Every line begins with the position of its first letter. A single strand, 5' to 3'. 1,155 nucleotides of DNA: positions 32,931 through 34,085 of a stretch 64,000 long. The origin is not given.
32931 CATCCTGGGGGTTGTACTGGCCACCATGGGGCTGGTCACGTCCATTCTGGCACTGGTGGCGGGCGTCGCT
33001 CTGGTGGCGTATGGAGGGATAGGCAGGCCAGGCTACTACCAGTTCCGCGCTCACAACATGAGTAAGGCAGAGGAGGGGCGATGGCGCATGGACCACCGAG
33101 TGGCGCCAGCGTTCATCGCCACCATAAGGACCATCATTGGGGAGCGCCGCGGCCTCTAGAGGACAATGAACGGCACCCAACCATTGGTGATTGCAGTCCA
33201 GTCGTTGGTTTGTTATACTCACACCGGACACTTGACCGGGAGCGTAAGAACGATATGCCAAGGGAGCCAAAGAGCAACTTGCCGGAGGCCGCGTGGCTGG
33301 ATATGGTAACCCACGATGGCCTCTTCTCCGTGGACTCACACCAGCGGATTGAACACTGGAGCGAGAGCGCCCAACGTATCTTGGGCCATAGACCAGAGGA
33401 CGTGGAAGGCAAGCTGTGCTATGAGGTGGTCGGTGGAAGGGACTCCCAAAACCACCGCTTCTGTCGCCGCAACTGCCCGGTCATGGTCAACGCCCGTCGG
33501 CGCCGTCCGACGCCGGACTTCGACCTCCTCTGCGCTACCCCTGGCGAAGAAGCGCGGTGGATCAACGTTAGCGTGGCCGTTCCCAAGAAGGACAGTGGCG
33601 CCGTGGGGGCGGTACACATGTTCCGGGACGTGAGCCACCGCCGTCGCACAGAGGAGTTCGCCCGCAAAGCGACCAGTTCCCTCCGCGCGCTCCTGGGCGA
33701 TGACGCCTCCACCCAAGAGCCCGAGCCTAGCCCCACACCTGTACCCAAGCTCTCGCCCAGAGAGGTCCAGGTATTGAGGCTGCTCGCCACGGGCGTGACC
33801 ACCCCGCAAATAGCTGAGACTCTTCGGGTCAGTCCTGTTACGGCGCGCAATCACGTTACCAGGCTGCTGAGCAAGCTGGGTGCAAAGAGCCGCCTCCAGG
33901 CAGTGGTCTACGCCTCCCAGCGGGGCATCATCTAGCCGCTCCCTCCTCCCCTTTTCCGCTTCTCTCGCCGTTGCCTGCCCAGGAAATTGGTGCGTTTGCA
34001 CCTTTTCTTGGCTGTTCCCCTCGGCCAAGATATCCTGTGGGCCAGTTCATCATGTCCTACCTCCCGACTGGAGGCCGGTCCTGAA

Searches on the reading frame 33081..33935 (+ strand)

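Call 7: search_protein_families(library=pfam, proteins=[window:33081-33935:+])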
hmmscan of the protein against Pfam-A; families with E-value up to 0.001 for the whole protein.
window:33081-33935:+ (284 aa): 6 families
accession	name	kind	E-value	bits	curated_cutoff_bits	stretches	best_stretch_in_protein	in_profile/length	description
PF00196.25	GerE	-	6.2e-17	61.4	23.5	1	223-278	2-57/57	Bacterial regulatory proteins, luxR family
PF13426.13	PAS_9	-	1.6e-08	35.1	27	1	79-185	2-102/103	PAS domain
PF08448.16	PAS_4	-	2.2e-08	34.8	23.1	1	79-189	6-110/110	PAS fold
PF00989.32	PAS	-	1e-05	26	22.6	1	77-166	10-94/113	PAS fold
PF13384.12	HTH_23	-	6.5e-05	23.1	24.6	1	229-261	8-40/50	Homeodomain-like domain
PF08281.18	Sigma70_r4_2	-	0.00066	19.7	25.7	0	223-266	10-54/54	Sigma-70, region 4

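Call 70: search_protein_families(library=ncbifam, proteins=[window:33081-33935:+], max_evalue=1e-10)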
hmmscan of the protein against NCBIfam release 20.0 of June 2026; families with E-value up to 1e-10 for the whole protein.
window:33081-33935:+ (284 aa): 1 family
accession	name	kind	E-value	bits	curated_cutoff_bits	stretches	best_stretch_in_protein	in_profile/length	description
NF047785.1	respo_reg_MadR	equivalog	7.4e-12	45.1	300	1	219-284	144-209/209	MadR family response regulator transcription factor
